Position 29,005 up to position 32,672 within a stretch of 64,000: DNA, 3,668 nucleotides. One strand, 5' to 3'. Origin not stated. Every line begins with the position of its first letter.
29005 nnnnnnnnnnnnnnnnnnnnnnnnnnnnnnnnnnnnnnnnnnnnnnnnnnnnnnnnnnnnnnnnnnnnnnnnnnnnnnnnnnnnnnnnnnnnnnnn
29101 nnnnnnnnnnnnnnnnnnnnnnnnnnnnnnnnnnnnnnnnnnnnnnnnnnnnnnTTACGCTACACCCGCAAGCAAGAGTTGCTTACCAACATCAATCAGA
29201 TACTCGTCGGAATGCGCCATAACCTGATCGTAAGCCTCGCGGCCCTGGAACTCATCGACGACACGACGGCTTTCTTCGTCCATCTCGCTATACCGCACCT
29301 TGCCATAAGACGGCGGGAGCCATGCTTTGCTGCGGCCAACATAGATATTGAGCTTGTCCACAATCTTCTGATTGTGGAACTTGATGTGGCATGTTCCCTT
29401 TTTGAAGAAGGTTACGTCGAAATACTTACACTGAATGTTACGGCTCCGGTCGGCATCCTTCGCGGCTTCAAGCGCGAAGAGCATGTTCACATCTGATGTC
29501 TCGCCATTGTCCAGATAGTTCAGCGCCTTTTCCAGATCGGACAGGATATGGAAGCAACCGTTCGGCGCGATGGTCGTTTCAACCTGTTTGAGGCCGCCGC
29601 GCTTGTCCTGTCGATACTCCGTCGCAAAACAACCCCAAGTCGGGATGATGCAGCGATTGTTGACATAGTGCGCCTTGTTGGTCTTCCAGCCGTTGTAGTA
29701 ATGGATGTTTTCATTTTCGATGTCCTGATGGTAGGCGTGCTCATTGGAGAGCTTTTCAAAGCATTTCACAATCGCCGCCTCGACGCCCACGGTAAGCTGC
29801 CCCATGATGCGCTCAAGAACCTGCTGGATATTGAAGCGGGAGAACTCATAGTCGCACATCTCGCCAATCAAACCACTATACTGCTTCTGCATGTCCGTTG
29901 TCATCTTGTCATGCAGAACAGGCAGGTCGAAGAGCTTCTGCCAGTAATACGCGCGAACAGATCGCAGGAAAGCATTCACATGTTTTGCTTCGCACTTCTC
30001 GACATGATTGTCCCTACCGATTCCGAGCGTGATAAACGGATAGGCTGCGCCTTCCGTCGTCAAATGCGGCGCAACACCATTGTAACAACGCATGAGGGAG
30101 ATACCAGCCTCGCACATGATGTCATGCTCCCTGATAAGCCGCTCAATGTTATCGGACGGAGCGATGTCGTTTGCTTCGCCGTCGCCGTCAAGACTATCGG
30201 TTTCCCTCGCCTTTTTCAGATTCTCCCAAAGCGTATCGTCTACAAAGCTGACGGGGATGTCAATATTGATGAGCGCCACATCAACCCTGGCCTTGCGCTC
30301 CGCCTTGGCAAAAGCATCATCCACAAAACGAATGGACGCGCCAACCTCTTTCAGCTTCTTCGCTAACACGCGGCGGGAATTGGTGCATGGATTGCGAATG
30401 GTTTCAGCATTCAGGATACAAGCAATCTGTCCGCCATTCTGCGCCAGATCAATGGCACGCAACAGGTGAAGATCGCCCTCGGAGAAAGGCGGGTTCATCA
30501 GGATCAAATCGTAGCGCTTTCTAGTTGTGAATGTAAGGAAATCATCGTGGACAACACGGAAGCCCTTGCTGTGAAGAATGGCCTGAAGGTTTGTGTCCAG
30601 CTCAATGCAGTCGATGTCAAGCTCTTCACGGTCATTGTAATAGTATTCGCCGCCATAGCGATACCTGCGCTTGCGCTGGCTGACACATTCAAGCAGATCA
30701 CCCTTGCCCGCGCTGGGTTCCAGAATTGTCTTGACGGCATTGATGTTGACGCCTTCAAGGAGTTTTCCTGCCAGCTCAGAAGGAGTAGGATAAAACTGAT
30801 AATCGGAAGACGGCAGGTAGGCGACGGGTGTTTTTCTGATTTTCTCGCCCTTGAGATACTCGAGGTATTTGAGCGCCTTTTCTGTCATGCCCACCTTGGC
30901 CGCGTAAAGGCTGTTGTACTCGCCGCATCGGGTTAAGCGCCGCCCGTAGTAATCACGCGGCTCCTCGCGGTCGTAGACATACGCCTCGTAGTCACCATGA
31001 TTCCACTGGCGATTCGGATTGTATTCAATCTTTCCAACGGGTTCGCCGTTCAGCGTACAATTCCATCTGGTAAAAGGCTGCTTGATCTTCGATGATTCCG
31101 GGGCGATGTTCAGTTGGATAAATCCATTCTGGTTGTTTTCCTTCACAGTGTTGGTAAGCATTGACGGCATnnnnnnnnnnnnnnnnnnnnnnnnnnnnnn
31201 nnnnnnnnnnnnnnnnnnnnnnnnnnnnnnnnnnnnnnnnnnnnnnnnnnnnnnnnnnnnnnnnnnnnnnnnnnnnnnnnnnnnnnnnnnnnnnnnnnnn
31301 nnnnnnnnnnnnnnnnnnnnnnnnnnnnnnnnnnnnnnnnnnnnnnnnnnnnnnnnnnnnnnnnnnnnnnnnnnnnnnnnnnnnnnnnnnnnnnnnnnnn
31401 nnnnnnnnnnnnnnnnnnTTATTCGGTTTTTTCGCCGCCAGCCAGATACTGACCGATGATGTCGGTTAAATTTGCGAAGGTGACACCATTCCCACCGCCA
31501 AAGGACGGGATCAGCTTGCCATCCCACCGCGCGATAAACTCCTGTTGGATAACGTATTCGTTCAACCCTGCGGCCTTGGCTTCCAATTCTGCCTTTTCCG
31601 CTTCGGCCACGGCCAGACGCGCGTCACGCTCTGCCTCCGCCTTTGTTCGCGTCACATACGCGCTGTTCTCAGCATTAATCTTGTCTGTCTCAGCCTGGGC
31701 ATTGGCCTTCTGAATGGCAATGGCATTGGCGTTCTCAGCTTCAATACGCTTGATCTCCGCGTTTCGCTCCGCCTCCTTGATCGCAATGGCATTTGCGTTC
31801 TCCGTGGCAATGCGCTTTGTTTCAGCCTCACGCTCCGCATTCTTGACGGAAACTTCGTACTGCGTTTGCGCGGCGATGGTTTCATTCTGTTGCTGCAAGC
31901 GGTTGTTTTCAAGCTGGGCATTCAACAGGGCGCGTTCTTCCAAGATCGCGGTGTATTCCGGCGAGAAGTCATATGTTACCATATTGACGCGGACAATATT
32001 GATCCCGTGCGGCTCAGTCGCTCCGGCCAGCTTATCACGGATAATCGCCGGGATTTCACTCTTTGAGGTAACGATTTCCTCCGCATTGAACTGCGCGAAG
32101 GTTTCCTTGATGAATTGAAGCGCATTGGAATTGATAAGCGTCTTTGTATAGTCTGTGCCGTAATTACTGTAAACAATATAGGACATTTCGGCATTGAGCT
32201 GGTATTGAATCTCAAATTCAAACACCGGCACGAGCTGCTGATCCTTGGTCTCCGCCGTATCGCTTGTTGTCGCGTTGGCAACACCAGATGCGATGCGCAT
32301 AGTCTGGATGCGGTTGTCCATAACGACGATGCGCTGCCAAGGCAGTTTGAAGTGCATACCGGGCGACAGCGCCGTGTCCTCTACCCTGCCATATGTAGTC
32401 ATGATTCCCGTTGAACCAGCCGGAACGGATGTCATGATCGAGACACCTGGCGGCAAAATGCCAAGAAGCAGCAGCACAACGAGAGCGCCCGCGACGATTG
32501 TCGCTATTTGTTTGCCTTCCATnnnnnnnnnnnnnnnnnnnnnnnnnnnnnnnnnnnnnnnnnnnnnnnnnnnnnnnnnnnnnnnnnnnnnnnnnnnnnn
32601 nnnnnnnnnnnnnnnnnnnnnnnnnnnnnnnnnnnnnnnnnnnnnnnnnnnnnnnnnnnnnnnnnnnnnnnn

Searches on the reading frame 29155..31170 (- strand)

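Call 43: search_protein_families(library=pfam, proteins=[window:29155-31170:-], max_evalue=0.001)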
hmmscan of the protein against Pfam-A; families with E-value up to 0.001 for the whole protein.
window:29155-31170:- (671 aa): 2 families
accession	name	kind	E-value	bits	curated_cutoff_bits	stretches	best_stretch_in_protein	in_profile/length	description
PF13708.11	DUF4942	-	3.3e-30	105.6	25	1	403-616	2-189/190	Domain of unknown function (DUF4942)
PF05175.20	MTS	-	0.00082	19.5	23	0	193-233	73-112/170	Methyltransferase small domain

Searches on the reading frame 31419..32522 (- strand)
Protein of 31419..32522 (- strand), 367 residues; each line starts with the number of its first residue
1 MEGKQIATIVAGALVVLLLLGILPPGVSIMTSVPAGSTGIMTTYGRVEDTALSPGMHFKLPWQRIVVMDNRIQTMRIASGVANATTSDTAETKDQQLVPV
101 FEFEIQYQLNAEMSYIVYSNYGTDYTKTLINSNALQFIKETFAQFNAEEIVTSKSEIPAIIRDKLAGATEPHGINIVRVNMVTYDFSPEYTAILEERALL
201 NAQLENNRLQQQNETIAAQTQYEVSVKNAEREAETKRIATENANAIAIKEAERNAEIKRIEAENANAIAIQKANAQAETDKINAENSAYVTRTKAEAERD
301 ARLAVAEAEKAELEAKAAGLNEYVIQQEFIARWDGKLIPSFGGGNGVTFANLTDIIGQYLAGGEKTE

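Call 43: search_protein_families(library=pfam, proteins=[window:31419-32522:-], max_evalue=0.001)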
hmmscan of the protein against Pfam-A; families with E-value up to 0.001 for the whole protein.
window:31419-32522:- (367 aa): 1 family
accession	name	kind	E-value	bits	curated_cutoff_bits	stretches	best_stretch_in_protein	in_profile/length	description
PF01145.31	Band_7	-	2.4e-21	77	23.6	1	32-212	2-166/176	SPFH domain / Band 7 family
